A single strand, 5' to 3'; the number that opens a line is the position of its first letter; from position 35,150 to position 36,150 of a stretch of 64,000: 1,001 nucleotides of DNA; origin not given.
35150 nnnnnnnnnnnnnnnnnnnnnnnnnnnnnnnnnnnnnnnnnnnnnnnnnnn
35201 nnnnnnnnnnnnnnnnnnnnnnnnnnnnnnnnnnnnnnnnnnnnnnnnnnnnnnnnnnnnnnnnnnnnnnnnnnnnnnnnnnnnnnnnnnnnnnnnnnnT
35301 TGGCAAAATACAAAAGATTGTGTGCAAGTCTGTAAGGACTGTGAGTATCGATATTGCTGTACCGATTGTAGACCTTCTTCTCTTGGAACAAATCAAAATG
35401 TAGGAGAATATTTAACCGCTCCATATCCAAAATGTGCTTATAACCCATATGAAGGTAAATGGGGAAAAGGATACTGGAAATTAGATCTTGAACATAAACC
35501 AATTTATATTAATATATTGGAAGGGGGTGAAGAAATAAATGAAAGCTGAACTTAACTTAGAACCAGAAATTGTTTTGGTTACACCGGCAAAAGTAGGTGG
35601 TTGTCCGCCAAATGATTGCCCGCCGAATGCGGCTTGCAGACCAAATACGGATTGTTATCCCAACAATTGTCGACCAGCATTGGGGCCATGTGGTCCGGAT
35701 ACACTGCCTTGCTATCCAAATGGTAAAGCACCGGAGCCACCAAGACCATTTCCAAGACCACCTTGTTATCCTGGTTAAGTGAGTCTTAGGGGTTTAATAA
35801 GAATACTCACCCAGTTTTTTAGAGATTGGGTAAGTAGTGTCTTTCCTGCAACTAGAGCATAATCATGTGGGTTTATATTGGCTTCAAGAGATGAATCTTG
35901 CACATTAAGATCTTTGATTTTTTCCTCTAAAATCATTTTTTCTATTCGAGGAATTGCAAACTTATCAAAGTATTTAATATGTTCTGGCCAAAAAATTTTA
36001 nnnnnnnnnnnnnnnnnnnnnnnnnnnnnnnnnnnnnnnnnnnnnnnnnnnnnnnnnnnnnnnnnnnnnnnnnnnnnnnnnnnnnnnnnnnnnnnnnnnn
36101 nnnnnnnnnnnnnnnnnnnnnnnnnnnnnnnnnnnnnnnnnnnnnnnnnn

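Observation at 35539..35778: Precursor-like peptide: eight Cys-X-Pro repeats resembling the anSME substrate motif, in a locally GC-rich patch with atypical codons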

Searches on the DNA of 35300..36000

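Call 55: search_rna_families(source=window, start=35300, end=36000, threshold=evalue, max_evalue=1)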
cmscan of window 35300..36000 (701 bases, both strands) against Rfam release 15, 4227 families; matches with E-value up to 1: 0.
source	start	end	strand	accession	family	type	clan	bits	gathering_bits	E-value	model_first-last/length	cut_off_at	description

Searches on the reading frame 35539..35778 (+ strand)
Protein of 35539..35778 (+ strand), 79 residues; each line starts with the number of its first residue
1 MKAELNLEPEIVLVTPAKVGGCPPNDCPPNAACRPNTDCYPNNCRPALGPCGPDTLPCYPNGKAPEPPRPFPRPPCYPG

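Call 3: search_protein_families(library=pfam, proteins=[window:35539-35778:+], max_evalue=0.1)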
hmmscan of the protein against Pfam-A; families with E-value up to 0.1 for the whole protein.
window:35539-35778:+ (79 aa): 0 families

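Call 4: search_protein_families(library=ncbifam, proteins=[window:35539-35778:+], max_evalue=0.1)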
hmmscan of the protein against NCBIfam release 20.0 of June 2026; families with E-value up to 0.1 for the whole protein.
window:35539-35778:+ (79 aa): 0 families

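Call 7: find_homologous_proteins(query=window:35539-35775:+, max_evalue=1)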
Query seq(79 aa) (79 aa): 7 proteins with E <= 1 among 8 candidates.
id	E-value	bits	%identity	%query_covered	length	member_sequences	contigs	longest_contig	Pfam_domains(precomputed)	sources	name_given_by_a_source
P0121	6.3e-37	144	85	91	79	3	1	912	-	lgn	-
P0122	5.5e-34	134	82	100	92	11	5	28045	-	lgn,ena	-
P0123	1.7e-29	120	73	100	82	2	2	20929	-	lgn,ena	-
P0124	6.8e-29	118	74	91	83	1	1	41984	-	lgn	-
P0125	1.6e-28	117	73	81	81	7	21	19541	-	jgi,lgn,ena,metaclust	metaclust:\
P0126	1.5e-26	110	71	87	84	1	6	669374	-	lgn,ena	-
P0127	4.8e-20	90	65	100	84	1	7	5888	-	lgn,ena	-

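Call 25: find_encoding_contigs(protein=P0123, flank=3000, max_places=1)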
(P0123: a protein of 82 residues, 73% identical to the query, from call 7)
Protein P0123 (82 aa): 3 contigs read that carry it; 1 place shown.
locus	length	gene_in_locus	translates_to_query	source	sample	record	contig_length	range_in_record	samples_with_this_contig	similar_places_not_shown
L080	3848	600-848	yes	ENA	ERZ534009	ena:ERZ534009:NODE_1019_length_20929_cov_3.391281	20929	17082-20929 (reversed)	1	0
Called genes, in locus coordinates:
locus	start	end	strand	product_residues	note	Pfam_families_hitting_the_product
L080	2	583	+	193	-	?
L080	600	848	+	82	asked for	-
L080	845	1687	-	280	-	-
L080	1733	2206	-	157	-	PF07963:N_methyl (weak)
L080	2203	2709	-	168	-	PF07963:N_methyl (weak)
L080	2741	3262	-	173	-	PF08334:T2SSG (weak)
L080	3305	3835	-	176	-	PF07963:N_methyl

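Call 26: find_encoding_contigs(protein=P0124, flank=3000, max_places=1)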
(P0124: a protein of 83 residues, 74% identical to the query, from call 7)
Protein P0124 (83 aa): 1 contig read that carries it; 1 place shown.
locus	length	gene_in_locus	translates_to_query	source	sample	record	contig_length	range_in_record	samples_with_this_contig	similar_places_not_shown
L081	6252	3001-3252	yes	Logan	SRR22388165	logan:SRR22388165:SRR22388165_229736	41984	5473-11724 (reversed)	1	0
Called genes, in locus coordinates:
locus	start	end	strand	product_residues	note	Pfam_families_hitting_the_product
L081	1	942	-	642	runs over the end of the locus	PF02518:HATPase_c, PF00204:DNA_gyraseB, PF01751:Toprim, PF00986:DNA_gyraseB_C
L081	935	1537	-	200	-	PF13177:DNA_pol3_delta2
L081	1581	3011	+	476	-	PF04055:Radical_SAM, PF13186:SPASM (weak)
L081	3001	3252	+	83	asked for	-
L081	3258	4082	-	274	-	-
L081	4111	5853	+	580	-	PF05157:MshEN, PF00437:T2SSE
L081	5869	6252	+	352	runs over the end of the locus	PF00437:T2SSE, PF13191:AAA_16 (faint), PF25199:nSTAND_NTPase5 (faint)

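Call 27: find_encoding_contigs(protein=P0126, flank=3000, max_places=1)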
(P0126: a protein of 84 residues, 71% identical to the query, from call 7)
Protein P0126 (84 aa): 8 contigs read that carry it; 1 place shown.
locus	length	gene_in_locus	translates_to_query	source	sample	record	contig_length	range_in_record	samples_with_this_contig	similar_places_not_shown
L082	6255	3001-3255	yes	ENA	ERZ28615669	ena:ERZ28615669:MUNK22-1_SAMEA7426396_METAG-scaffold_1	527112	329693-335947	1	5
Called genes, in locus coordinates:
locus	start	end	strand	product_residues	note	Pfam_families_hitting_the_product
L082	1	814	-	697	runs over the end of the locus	-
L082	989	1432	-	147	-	-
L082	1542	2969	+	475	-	PF04055:Radical_SAM, PF19238:Radical_SAM_2 (faint), PF13186:SPASM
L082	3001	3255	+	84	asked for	-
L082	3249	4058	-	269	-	-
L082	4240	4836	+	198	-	PF10502:Peptidase_S26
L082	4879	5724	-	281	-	PF02195:ParB_N, PF08535:KorB (faint), PF17762:HTH_ParB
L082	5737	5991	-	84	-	PF01016:Ribosomal_L27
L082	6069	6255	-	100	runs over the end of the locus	PF00829:Ribosomal_L21p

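Call 28: find_encoding_contigs(protein=P0127, flank=3000, max_places=1)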
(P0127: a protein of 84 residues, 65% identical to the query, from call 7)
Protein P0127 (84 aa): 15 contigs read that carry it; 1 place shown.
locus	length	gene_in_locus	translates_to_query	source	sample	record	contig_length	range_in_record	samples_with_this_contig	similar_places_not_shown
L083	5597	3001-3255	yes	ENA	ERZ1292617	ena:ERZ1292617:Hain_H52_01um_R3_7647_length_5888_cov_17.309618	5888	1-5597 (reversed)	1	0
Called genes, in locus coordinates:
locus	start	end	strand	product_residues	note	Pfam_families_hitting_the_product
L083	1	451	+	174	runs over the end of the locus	PF00293:NUDIX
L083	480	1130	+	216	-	PF14622:Ribonucleas_3_3, PF22935:RM44_endonuclase, PF00636:Ribonuclease_3, PF00035:dsrm, PF14709:DND1_DSRM (weak)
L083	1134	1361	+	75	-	PF00886:Ribosomal_S16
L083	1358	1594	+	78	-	PF13083:KH_KhpA-B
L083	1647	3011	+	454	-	PF04055:Radical_SAM, PF19238:Radical_SAM_2 (faint), PF13186:SPASM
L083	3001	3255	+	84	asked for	-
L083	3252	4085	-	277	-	-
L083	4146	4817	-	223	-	-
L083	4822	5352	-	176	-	-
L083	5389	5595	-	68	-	?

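Call 43: search_protein_representatives(alignment_id=A1)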
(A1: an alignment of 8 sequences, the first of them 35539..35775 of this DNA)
Query: 8 sequences, 83 profile positions. Proteins with E-value up to 0.001 (for the whole library): 18; up to 1e-10: 8; up to 1e-30: 2. The best 18 are listed.
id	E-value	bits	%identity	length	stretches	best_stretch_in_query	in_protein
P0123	2.0e-38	146.5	-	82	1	1-83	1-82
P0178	7.4e-37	141.4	-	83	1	1-83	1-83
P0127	6.5e-29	116.0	-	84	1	1-83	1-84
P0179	2.6e-15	72.4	-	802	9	7-52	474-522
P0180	9.2e-15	70.7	-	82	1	8-79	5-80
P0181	2.2e-13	66.3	-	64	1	4-64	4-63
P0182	8.2e-13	64.4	-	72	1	13-74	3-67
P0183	4.3e-12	62.1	-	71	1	14-69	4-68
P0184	1.3e-10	57.4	-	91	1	6-72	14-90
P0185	6.0e-10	55.2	-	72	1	9-76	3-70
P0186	2.7e-09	53.1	-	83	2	13-66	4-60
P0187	4.2e-09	52.5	-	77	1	12-69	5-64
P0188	1.0e-07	48.1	-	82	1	24-80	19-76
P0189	1.2e-07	47.9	-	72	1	11-66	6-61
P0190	9.2e-07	45.0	-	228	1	24-79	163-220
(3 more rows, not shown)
